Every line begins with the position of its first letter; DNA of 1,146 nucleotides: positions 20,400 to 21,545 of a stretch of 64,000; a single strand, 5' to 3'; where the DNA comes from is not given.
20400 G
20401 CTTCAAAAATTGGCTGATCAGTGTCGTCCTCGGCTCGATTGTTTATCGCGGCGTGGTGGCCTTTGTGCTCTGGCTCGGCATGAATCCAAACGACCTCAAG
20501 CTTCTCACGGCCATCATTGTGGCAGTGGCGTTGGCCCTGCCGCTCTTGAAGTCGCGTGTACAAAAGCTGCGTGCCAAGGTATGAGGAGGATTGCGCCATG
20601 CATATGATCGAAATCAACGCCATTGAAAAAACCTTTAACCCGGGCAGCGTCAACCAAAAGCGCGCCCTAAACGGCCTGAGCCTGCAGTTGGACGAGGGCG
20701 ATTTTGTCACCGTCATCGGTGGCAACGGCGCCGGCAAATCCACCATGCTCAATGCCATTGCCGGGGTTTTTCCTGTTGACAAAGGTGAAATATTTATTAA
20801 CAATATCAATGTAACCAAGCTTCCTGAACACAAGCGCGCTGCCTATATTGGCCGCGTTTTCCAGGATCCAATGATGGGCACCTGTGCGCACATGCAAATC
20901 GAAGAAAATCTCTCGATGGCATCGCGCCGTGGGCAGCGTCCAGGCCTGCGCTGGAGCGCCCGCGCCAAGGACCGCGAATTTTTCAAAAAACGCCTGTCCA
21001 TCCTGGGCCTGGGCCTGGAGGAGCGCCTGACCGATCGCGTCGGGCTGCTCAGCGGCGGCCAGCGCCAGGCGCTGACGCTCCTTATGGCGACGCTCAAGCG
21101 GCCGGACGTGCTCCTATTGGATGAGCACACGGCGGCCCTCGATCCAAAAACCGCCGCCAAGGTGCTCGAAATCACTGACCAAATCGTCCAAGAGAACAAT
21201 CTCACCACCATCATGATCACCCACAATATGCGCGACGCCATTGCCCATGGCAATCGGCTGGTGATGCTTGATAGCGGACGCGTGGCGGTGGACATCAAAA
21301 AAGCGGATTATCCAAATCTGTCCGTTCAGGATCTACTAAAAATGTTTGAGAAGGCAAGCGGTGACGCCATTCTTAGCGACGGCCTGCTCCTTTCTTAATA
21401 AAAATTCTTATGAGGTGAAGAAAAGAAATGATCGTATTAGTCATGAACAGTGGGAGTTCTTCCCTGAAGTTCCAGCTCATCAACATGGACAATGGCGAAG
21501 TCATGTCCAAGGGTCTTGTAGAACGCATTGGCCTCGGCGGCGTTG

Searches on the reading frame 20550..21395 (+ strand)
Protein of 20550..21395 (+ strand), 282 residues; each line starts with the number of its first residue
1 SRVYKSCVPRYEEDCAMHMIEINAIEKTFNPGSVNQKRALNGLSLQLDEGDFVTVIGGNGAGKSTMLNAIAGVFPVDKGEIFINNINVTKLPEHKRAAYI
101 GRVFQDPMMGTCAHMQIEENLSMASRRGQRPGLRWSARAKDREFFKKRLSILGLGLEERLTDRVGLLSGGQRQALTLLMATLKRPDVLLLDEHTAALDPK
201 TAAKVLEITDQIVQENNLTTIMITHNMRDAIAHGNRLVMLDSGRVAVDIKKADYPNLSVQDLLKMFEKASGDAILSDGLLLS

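Call 64: search_protein_families(library=pfam, proteins=[window:20550-21395:+], max_evalue=0.001)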
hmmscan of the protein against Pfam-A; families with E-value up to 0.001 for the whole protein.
window:20550-21395:+ (282 aa): 6 families
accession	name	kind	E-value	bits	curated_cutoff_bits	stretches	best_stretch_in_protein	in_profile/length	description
PF00005.33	ABC_tran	-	5.8e-26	92.2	25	1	40-195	1-137/137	ABC transporter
PF02463.25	SMC_N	-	1.9e-08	34.5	40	1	51-227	25-199/220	RecF/RecN/SMC N terminal domain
PF13304.12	AAA_21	-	4.4e-08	34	27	0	160-226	231-299/304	AAA domain, putative AbiEii toxin, Type IV TA system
PF13555.12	AAA_29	-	9.7e-05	22.5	27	1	44-77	16-49/61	P-loop containing region of AAA domain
PF09818.15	ABC_ATPase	-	0.00016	21.2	23.2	0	35-73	67-103/283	P-loop domain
PF03193.22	RsgA_GTPase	-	0.00096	19.4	30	0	20-73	77-129/174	RsgA GTPase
